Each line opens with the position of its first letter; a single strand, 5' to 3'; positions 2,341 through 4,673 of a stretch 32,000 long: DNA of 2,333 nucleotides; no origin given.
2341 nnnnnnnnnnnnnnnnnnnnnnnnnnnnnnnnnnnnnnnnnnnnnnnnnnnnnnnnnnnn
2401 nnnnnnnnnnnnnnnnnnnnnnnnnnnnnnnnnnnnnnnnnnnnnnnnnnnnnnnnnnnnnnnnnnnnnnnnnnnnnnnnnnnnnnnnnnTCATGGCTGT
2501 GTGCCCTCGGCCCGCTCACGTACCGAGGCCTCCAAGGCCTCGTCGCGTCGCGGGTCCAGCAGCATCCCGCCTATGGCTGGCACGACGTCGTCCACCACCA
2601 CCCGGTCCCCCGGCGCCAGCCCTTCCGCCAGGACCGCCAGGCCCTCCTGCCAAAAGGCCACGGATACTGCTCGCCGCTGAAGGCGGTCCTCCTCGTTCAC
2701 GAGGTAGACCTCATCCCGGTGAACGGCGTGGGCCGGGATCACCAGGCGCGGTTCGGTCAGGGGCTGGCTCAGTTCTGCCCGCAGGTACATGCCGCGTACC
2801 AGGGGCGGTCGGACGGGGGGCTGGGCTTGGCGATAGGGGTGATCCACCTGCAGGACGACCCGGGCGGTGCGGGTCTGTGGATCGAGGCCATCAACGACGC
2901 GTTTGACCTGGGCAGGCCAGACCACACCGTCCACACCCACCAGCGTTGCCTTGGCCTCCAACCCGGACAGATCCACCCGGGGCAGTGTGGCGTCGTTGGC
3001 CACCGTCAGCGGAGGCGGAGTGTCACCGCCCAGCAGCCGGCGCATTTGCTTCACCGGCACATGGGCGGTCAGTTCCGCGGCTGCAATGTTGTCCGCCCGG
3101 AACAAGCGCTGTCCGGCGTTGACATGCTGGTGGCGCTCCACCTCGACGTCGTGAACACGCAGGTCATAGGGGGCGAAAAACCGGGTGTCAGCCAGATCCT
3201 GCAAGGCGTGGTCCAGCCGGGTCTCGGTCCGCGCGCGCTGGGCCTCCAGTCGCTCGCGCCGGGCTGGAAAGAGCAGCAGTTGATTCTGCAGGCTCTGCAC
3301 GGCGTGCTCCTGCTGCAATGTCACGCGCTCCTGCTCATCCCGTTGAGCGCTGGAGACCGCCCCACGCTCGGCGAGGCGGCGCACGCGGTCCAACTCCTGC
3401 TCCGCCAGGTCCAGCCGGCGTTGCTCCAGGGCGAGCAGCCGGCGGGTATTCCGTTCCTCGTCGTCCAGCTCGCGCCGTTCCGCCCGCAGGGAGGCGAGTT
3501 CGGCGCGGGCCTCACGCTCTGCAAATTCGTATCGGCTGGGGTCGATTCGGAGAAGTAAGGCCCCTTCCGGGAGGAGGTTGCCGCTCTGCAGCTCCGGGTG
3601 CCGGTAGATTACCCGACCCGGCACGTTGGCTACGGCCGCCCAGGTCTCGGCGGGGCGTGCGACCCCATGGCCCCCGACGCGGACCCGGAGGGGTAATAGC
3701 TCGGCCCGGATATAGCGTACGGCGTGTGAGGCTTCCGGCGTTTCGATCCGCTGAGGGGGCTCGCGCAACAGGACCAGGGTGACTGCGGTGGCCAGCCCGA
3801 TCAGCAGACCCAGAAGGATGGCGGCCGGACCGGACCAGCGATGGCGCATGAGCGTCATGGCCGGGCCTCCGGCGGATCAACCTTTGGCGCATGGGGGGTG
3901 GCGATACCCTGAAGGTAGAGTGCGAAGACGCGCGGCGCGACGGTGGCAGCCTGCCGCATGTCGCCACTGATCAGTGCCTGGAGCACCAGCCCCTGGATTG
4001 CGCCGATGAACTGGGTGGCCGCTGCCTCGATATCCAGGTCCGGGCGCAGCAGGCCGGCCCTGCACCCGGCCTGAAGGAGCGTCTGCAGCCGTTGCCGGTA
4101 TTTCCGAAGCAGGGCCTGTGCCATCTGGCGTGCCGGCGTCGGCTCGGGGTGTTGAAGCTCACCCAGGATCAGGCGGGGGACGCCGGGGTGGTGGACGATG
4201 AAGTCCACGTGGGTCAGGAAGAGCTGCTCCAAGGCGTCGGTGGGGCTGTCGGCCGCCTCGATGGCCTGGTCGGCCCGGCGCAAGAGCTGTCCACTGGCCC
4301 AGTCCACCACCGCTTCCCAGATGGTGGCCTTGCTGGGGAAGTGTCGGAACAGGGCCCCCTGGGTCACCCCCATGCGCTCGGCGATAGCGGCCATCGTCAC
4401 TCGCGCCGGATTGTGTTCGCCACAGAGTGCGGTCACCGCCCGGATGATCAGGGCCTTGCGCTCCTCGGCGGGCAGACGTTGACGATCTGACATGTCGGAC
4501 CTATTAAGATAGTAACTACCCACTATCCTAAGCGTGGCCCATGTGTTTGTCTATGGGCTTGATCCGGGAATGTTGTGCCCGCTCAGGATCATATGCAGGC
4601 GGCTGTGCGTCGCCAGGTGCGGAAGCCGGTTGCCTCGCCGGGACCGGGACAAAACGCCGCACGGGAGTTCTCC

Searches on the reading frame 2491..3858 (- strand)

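Call 47: search_protein_families(library=pfam, proteins=[window:2491-3858:-], max_evalue=0.001)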
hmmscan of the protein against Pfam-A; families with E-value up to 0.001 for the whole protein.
window:2491-3858:- (455 aa): 2 families
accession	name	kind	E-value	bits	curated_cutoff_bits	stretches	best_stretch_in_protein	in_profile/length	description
PF13437.12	HlyD_3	-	9.7e-12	46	22.2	1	228-350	3-104/106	HlyD family secretion protein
PF16576.10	HlyD_D23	-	5.1e-05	23.1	30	0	299-344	162-207/214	Barrel-sandwich domain of CusB or HlyD membrane-fusion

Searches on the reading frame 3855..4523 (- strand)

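Call 47: search_protein_families(library=pfam, proteins=[window:3855-4523:-], max_evalue=0.001)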
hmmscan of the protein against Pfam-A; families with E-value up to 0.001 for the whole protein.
window:3855-4523:- (222 aa): 10 families
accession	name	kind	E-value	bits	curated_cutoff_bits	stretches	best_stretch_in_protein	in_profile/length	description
PF00440.29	TetR_N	-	5.6e-12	45.7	24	1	26-72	1-47/47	Bacterial regulatory proteins, tetR family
PF16925.10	TetR_C_13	-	2.8e-09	37.8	27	1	128-194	38-104/109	Tetracyclin repressor-like, C-terminal domain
PF14246.11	TetR_C_7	-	1.2e-07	32.2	22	1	116-182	23-87/119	AefR-like transcriptional repressor, C-terminal domain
PF17932.6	TetR_C_24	-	4.6e-07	30.5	26.4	1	92-178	2-86/114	Tetracyclin repressor-like, C-terminal domain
PF17938.6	TetR_C_29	-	7.3e-07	29.8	26.2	1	94-167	1-75/119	Tetracyclin repressor-like, C-terminal domain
PF13977.11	TetR_C_6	-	1.9e-06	28.5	27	1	132-192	40-99/115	BetI-type transcriptional repressor, C-terminal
PF21597.2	TetR_C_43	-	7e-05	23.4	27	1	94-208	2-104/105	Transcriptional regulator SbtR-like, C-terminal domain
PF16859.10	TetR_C_11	-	0.00011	23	32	1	98-176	11-90/113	Tetracyclin repressor-like, C-terminal domain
PF17922.6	TetR_C_17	-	0.00032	21.3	26.1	1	139-188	45-94/100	Tetracyclin repressor-like, C-terminal domain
PF08359.16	TetR_C_4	-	0.00046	20.8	21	1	78-205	6-132/133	YsiA-like protein, C-terminal region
